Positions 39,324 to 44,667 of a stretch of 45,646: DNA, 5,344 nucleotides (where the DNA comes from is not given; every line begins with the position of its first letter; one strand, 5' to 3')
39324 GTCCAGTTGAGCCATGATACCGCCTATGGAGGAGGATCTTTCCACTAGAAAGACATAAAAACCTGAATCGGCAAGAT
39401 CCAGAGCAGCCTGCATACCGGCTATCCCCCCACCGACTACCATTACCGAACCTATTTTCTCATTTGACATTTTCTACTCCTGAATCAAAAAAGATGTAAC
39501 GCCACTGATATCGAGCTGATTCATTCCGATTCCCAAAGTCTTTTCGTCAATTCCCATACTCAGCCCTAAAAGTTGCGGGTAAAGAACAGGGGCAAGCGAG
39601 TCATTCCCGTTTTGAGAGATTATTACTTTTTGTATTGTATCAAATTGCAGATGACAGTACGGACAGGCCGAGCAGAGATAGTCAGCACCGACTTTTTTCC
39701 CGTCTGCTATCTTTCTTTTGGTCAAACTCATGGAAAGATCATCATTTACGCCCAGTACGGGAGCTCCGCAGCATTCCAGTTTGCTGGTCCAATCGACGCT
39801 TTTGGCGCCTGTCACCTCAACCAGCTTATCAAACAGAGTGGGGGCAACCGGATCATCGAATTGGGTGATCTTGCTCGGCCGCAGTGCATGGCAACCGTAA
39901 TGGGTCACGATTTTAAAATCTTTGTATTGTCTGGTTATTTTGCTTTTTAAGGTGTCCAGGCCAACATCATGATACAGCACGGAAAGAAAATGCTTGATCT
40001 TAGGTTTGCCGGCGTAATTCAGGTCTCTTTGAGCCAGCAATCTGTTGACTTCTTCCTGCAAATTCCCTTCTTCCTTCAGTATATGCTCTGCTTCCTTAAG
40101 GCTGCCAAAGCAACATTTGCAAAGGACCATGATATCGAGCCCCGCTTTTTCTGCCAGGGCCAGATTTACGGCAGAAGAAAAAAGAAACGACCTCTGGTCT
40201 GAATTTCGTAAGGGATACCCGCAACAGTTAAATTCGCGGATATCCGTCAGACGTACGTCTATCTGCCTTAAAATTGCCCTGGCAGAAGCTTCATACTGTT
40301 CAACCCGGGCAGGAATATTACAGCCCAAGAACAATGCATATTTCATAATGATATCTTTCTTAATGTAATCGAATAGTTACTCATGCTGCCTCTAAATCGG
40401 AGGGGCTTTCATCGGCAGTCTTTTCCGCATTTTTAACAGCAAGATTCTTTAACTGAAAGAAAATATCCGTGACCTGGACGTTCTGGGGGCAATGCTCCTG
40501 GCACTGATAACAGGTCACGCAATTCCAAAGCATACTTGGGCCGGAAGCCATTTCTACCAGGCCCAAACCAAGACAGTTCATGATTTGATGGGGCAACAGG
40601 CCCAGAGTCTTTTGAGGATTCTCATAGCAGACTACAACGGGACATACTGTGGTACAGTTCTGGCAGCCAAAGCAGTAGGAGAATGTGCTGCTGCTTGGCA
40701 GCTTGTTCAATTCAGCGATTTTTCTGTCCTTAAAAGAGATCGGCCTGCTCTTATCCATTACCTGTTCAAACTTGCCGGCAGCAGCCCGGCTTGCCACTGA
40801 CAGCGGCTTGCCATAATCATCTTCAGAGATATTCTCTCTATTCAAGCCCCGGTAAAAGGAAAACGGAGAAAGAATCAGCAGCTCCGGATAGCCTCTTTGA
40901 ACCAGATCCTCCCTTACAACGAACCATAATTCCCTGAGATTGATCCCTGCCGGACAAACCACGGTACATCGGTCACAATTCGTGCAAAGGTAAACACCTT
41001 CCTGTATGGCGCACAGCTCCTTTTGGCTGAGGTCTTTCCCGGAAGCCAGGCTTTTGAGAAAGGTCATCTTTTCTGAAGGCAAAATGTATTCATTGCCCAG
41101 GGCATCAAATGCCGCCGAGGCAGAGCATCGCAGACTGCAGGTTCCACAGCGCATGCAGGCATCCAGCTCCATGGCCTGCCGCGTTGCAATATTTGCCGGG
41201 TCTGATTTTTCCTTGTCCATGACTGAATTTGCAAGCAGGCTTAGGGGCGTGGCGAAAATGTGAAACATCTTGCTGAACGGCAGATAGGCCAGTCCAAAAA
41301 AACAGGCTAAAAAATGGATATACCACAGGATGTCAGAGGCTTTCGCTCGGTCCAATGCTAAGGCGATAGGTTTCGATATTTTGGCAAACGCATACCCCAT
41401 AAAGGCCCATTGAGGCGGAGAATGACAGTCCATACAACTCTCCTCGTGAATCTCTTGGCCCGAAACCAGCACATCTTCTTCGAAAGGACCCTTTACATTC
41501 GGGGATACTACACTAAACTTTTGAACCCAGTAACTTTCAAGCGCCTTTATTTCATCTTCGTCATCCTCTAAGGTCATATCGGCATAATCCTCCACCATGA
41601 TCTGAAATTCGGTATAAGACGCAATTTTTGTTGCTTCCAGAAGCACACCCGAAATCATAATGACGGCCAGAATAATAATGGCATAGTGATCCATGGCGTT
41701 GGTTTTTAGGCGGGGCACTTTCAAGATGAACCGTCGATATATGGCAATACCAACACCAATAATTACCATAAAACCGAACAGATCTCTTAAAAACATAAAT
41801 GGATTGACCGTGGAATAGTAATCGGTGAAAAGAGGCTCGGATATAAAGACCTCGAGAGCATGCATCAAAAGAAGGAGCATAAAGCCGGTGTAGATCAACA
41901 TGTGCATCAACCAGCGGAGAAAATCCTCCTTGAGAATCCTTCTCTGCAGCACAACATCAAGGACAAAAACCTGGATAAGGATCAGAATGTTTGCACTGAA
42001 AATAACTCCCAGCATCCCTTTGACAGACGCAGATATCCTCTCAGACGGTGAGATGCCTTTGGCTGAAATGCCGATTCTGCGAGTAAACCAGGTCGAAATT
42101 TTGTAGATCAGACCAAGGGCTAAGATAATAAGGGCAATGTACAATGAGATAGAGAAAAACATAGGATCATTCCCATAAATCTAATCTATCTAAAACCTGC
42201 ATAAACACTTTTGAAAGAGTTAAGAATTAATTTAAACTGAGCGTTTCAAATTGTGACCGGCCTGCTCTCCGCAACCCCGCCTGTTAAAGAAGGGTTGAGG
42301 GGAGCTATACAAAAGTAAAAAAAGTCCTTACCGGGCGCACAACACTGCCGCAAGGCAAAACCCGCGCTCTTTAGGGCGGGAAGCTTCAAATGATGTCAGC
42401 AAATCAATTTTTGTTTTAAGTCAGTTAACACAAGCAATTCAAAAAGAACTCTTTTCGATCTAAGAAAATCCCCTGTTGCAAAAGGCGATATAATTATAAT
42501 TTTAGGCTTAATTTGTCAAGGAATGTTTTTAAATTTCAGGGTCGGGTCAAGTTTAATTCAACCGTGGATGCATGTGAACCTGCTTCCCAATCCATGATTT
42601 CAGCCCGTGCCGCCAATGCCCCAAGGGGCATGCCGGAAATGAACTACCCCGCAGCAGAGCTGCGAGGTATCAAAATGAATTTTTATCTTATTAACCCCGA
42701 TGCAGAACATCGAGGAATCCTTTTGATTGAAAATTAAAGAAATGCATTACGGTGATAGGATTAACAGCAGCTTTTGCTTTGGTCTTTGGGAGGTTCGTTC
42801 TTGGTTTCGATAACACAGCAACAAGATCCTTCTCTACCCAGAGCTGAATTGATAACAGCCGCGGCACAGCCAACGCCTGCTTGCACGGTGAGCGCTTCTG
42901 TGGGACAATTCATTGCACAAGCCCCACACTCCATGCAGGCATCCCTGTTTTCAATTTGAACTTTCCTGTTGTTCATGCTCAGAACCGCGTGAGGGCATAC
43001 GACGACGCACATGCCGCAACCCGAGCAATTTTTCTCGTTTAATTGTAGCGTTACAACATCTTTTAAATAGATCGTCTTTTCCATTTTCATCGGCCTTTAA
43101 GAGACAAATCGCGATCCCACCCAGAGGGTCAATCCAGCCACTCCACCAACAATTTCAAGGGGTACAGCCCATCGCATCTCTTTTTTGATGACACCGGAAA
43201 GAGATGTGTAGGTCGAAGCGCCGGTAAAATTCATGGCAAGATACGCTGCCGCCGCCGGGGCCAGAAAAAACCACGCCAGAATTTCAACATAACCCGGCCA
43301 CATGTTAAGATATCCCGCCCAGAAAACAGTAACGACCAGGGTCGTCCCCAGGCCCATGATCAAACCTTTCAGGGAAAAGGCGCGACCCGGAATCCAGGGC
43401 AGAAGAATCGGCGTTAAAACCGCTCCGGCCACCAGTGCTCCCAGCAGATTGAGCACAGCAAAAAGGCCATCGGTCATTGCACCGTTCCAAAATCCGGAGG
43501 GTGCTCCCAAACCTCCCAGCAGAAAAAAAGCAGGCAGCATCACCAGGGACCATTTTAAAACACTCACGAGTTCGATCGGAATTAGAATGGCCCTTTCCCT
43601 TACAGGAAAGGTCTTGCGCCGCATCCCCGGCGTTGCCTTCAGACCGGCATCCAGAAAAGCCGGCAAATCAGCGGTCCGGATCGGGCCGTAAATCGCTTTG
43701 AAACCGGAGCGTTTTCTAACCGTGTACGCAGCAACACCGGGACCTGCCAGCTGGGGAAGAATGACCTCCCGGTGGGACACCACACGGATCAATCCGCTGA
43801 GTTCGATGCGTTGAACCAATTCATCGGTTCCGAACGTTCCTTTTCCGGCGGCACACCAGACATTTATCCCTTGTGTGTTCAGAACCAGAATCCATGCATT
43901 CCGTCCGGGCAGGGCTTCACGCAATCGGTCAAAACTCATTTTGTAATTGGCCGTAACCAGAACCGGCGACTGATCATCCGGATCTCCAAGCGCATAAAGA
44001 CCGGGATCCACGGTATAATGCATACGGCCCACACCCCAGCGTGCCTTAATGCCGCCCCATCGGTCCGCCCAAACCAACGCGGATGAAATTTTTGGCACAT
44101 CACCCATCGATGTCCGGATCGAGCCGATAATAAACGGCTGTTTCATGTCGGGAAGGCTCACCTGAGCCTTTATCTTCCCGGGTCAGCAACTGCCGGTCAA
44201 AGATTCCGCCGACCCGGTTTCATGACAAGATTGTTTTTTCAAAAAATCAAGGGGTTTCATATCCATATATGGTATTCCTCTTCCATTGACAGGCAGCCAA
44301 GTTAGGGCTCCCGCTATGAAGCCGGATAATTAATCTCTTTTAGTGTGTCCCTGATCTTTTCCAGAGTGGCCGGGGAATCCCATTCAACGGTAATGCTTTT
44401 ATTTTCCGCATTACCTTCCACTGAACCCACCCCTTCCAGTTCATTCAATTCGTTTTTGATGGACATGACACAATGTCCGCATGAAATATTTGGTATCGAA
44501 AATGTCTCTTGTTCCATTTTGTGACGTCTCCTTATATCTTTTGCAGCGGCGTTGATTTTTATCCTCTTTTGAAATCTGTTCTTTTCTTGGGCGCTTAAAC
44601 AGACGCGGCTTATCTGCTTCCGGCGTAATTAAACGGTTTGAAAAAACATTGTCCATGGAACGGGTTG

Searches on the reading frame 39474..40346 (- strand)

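Call 53: search_protein_families(library=pfam, proteins=[window:39474-40346:-], max_evalue=0.00001)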
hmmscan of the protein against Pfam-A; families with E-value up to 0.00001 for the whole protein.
window:39474-40346:- (290 aa): 1 family
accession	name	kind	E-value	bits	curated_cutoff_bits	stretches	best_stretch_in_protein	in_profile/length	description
PF02754.22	CCG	-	3.4e-23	82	20.6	2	147-236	2-85/85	Cysteine-rich domain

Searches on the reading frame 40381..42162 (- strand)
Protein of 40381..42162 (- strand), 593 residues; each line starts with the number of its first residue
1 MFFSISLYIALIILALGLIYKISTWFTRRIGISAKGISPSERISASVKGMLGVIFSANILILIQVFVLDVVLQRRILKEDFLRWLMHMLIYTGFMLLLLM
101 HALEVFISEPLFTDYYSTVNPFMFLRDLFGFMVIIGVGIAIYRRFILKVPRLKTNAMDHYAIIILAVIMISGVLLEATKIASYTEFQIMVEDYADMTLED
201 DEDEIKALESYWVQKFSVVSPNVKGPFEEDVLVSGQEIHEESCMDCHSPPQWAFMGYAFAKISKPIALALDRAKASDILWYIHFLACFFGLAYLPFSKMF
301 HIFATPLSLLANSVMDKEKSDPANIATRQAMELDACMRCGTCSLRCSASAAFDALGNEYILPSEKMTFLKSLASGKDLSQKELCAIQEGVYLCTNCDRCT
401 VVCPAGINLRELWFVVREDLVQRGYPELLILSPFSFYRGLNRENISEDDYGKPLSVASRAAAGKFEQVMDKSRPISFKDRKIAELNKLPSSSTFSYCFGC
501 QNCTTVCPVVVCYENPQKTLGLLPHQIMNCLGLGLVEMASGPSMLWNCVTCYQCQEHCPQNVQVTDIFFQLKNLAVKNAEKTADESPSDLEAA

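Call 53: search_protein_families(library=pfam, proteins=[window:40381-42162:-], max_evalue=0.00001)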
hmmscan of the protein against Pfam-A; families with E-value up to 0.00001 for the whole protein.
window:40381-42162:- (593 aa): 8 families
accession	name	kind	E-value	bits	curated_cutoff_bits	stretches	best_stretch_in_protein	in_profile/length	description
PF13183.11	Fer4_8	-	3.3e-17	63.2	27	2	332-407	1-68/68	4Fe-4S dicluster domain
PF13237.11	Fer4_10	-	3.5e-14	52.9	25.5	1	495-559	7-53/53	4Fe-4S dicluster domain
PF13187.11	Fer4_9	-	7.8e-12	45.5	27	1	496-561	1-50/52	4Fe-4S dicluster domain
PF13534.11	Fer4_17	-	2.7e-10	41.1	22.2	0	497-562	2-60/61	4Fe-4S dicluster domain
PF13484.11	Fer4_16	-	6.6e-09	36.9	30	0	463-509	19-65/66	4Fe-4S double cluster binding domain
PF12797.12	Fer4_2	-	2.2e-07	30.8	24.5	0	330-347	4-21/22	4Fe-4S binding domain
PF13746.11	Fer4_18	-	3.5e-07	30.9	27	0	386-411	54-79/114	4Fe-4S dicluster domain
PF02665.19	Nitrate_red_gam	-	2.5e-06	27.7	22.9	0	89-181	50-146/217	Nitrate reductase gamma subunit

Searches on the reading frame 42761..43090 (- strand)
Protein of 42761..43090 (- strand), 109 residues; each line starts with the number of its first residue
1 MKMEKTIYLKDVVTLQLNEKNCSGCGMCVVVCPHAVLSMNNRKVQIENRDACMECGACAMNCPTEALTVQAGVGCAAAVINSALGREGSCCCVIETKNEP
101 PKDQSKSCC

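Call 9: search_protein_families(library=ncbifam, proteins=[window:42761-43090:-], max_evalue=0.01)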
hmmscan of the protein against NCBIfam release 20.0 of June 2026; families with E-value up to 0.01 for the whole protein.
window:42761-43090:- (109 aa): 87 families (the best 25 are shown)
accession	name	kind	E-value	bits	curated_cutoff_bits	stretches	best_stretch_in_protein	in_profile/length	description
NF040864.1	HgcB_ferredoxin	equivalog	2.2e-34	117.2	99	1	8-109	2-93/93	mercury methylation ferredoxin HgcB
NF043039.1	HgcAB_like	equivalog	2.8e-15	56.8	285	1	10-67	290-349/350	HgcAB-like fusion protein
NF038196.1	ferrodoxin_EFR1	subfamily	3.3e-11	43.7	75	1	17-70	182-232/242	EFR1 family ferrodoxin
NF058577.1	FdxA_fam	equivalog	7.3e-10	38.9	65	1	20-66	7-52/52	4Fe-4S ferredoxin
TIGR02179.1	PorD_KorD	subfamily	1.2e-09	38.2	60.05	1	17-69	22-74/78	2-oxoacid:acceptor oxidoreductase, delta subunit, pyruvate/2-ketoisovalerate family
NF045874.1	Vhu_polyferre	exception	1.3e-09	37.3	600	1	10-84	186-260/381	F420-non-reducing hydrogenase associated-polyferredoxin VhuB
NF040684.1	PorD_Arch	equivalog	6.1e-09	35.9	120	1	17-70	29-82/85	pyruvate synthase subunit PorD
NF042909.1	FMH_DH_FwdF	exception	7.6e-09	35.1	375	1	14-70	251-314/336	tungsten-dependent formylmethanofuran dehydrogenase subunit FwdF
TIGR02700.1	flavo_MJ0208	hypoth_equivalog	8.7e-09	35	251.35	1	14-68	142-195/234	dihydromethanopterin reductase (acceptor)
NF007203.0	PRK09624.1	equivalog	1.1e-08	35.3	171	1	12-69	43-100/105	pyuvate ferredoxin oxidoreductase subunit delta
TIGR02494.1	PFLE_PFLC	subfamily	1.4e-08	34.4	174.35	1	13-80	41-110/293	glycyl-radical enzyme activating protein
NF040770.1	hetero_SS_HdrA2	exception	2e-08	32.8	1100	1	10-71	567-627/777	CoB-CoM heterodisulfide reductase HdrA2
TIGR03294.1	FrhG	equivalog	2.7e-08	33.8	245.5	1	11-65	165-218/228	coenzyme F420 hydrogenase subunit gamma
NF007205.0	PRK09626.1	equivalog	3.4e-08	33.5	93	1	9-70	6-74/105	2-oxoglutarate-acceptor oxidoreductase subunit OorD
TIGR02936.1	fdxN_nitrog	equivalog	5e-08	33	80.55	2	15-41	16-42/91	ferredoxin III, nif-specific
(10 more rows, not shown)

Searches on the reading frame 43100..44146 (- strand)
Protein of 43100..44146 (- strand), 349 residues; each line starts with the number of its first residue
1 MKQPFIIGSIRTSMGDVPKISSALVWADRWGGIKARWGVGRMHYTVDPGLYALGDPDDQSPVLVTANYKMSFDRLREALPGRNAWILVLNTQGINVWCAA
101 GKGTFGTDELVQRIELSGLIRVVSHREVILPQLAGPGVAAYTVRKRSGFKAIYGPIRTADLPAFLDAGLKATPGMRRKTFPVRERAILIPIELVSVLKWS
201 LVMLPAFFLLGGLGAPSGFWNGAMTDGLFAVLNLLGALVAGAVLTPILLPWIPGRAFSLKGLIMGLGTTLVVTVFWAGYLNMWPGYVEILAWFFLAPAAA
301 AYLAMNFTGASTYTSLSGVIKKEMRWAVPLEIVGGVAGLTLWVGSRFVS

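Call 31: list_cluster_members(proteins=[window:43100-44146:-, P0050, P0120])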
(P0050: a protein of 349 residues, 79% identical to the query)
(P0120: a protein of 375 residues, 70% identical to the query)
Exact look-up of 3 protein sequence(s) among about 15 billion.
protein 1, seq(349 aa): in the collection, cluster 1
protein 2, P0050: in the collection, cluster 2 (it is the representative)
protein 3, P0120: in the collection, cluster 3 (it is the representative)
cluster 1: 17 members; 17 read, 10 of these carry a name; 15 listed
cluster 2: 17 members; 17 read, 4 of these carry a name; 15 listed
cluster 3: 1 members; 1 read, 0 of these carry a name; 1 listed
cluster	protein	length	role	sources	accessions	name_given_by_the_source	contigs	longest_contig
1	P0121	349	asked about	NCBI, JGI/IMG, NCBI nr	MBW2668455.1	MAG: acetyl-CoA synthase subunit gamma [Deltaproteobacteria bacterium] | acetyl-CoA synthase subunit gamma [Deltaproteobacteria bacterium]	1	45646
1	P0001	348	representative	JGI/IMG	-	acetyl-CoA decarbonylase/synthase complex subunit gamma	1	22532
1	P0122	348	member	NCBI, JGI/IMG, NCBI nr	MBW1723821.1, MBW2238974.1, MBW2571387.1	MAG: acetyl-CoA synthase subunit gamma [Deltaproteobacteria bacterium] | acetyl-CoA decarbonylase/synthase complex subunit gamma | acetyl-CoA synthase subunit gamma [Deltaproteobacteria bacterium]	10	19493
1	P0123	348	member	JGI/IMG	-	hypothetical protein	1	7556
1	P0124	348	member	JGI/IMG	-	acetyl-CoA decarbonylase/synthase complex subunit gamma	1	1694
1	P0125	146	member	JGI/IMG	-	acetyl-CoA decarbonylase/synthase complex subunit gamma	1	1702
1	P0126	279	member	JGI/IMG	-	acetyl-CoA decarbonylase/synthase complex subunit gamma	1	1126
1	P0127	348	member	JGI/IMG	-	hypothetical protein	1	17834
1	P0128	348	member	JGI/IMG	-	acetyl-CoA decarbonylase/synthase complex subunit gamma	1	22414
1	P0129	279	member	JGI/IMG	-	acetyl-CoA decarbonylase/synthase complex subunit gamma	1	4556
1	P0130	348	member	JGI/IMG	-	-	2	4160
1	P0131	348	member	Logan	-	-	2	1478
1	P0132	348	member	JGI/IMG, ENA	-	-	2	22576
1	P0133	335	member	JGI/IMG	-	-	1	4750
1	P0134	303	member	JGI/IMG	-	-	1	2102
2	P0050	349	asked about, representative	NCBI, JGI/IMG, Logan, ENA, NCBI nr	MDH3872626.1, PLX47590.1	MAG: acetyl-CoA synthase subunit gamma [Desulfobacteraceae bacterium] | mercury methylation corrinoid protein HgcA [Desulfobacteraceae bacterium]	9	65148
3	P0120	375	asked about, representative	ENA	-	-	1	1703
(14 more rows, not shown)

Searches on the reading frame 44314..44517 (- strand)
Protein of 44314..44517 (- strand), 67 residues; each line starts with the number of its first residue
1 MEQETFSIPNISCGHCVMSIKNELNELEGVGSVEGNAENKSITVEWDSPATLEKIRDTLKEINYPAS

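Call 9: search_protein_families(library=ncbifam, proteins=[window:44314-44517:-], max_evalue=0.01)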
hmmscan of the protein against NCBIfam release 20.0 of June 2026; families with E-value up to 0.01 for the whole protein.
window:44314-44517:- (67 aa): 12 families
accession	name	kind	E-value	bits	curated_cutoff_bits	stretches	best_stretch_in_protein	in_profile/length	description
TIGR00003.1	TIGR00003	subfamily_domain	7.4e-14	51.7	62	1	3-64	1-63/66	copper ion binding protein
NF033795.1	chaper_CopZ_Bs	exception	3.8e-13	49.4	91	1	4-64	2-63/66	copper chaperone CopZ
NF033781.1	chaper_CopP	exception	1.1e-12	47.9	112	1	3-59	1-57/65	copper-binding metallochaperone CopP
NF033794.2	chaper_CopZ_Eh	exception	3.9e-10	39.7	95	1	4-66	2-65/68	copper chaperone CopZ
NF033556.1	MerTP_fusion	equivalog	3.5e-07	30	180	1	2-65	120-184/186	mercuric transport protein MerTP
TIGR02052.1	MerP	equivalog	4.6e-07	30.3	92.55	1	5-67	26-89/92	mercury resistance system periplasmic binding protein MerP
NF047957.1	CopZ_AFE_1862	equivalog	6.8e-07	29.6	85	1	7-49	4-46/62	CopZ family metallochaperone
NF047536.1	Cu_chaper_CsoZ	equivalog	3.4e-06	27.4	77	1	4-55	3-54/66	putative copper chaperone CsoZ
NF041115.1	UxxU_metal_bind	equivalog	5.3e-05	23.3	95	1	6-66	8-69/74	metal-binding (seleno)protein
NF045683.1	MerT_CopZ_Se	exception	0.00013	21.5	375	1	5-51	165-211/235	MerT/CopZ fusion-like heavy metal transport selenoprotein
NF007952.0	PRK10671.1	equivalog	0.0011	17.2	1316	1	6-58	7-59/838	copper-exporting P-type ATPase CopA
NF010311.1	PRK13748.1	subfamily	0.0015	17.4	600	1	5-66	2-63/560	mercury(II) reductase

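Call 53: search_protein_families(library=pfam, proteins=[window:44314-44517:-], max_evalue=0.00001)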
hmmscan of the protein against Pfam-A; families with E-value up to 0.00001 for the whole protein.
window:44314-44517:- (67 aa): 1 family
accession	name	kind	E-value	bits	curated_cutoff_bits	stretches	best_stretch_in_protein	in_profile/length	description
PF00403.32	HMA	-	1.8e-16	60.7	24.8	1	5-64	1-61/62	Heavy-metal-associated domain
